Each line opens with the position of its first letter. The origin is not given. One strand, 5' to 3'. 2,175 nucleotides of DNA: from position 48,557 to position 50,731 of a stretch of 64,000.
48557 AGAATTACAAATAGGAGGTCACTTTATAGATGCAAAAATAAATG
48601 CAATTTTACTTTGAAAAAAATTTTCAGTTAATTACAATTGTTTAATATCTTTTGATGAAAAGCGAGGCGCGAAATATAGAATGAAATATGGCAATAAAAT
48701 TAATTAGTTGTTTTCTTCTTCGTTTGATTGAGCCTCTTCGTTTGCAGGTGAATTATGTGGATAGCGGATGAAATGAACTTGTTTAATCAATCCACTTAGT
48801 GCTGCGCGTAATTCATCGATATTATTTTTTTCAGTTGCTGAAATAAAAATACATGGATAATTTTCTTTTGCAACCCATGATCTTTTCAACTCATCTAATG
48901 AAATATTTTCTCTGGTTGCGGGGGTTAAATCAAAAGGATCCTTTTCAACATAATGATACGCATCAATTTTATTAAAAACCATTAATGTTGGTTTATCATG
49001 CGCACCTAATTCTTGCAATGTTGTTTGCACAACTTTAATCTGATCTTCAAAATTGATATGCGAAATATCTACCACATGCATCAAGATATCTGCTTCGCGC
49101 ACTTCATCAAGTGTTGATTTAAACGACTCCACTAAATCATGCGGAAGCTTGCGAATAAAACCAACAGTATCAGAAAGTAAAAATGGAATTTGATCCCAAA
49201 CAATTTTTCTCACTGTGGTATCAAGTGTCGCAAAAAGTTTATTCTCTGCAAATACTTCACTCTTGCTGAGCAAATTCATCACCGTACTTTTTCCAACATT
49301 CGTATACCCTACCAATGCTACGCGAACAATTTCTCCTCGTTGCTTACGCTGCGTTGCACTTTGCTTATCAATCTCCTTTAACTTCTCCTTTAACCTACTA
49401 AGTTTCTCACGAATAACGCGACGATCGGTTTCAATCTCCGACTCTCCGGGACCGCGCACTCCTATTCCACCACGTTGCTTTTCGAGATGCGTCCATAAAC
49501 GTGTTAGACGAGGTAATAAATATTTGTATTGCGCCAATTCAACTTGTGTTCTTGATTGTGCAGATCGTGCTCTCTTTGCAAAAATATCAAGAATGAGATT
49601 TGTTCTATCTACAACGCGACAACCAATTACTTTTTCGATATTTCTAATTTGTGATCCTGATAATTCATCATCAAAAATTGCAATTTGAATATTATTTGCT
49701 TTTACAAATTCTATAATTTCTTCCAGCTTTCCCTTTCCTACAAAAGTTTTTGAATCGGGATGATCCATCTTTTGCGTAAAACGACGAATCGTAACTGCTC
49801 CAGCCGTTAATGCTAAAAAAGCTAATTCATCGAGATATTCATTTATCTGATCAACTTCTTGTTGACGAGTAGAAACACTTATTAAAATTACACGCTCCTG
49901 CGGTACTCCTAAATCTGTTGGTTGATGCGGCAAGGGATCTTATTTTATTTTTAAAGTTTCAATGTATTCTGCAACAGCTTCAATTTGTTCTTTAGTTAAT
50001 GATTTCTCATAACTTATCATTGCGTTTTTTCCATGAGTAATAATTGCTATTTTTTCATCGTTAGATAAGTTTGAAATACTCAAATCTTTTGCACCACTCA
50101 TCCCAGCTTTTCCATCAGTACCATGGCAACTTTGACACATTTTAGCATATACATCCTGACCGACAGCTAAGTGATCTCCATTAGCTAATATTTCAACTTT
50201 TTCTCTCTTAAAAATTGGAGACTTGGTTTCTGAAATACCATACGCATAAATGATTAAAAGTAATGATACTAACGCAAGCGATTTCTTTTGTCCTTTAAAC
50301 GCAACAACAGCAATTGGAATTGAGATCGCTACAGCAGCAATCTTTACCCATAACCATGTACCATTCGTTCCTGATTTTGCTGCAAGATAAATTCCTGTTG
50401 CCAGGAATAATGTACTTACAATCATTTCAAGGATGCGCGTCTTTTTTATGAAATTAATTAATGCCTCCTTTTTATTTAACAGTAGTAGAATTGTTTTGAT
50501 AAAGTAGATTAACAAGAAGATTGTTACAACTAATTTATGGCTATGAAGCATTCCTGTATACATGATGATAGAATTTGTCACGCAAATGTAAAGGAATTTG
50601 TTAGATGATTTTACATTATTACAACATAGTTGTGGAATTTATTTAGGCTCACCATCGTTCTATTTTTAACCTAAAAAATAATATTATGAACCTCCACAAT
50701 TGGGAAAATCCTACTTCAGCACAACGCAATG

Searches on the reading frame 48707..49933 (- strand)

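Call 37: search_protein_families(library=pfam, proteins=[window:48707-49933:-], max_evalue=0.01)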
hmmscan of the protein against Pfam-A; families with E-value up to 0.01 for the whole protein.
window:48707-49933:- (409 aa): 12 families
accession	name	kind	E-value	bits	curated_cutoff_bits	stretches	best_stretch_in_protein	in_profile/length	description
PF13167.11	GTP-bdg_N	-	3.8e-33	114.4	25.4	1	32-119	2-89/89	GTP-binding GTPase N-terminal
PF16360.10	GTP-bdg_M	-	3.1e-30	105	29.5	1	121-199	1-79/79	GTP-binding GTPase Middle Region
PF01926.29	MMR_HSR1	-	1.4e-22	80.4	21.9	1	204-322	1-113/113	50S ribosome-binding GTPase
PF02421.24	FeoB_N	-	4.2e-06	26.8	27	1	204-376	2-153/156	Ferrous iron transport protein B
PF00009.33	GTP_EFTU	-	4e-05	23.7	26.5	1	276-383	88-186/188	Elongation factor Tu GTP binding domain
PF00025.27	Arf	-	9.4e-05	22.4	22.3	1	198-375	10-166/174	ADP-ribosylation factor family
PF03193.22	RsgA_GTPase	-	0.00011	22.5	30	0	204-231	108-135/174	RsgA GTPase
PF00071.28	Ras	-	0.00022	21.3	21.6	1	205-377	2-154/162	Ras family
PF09385.16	HisK_N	-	0.0031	17.9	24.4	0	182-230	56-103/129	Histidine kinase N terminal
PF00503.26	G-alpha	-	0.0053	16.4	48.8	0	183-259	2-79/333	G-protein alpha subunit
PF12631.12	MnmE_helical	-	0.0082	16.7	40.1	0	168-383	60-135/211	MnmE helical domain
PF04670.18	Gtr1_RagA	-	0.0095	15.8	22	0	205-324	2-122/232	Gtr1/RagA G protein conserved region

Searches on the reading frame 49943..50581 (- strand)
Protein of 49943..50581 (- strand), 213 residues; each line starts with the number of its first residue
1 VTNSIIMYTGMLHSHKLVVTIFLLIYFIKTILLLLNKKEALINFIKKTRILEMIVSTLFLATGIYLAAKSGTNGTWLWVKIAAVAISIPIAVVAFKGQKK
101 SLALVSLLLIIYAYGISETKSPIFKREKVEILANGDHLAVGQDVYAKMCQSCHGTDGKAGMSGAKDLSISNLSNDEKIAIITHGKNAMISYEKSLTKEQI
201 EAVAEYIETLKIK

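Call 37: search_protein_families(library=pfam, proteins=[window:49943-50581:-], max_evalue=0.01)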
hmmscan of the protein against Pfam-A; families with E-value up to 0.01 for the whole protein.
window:49943-50581:- (213 aa): 3 families
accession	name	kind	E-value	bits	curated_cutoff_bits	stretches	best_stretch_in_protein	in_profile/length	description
PF13442.11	Cytochrome_CBB3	-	5e-15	56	27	1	139-207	4-68/68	Cytochrome C oxidase, cbb3-type, subunit III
PF04247.17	SirB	-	3e-09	37.5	30.9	1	8-121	1-119/120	Invasion gene expression up-regulator, SirB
PF00034.26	Cytochrom_C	-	8.1e-07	30.7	21.3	1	140-211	3-90/90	Cytochrome c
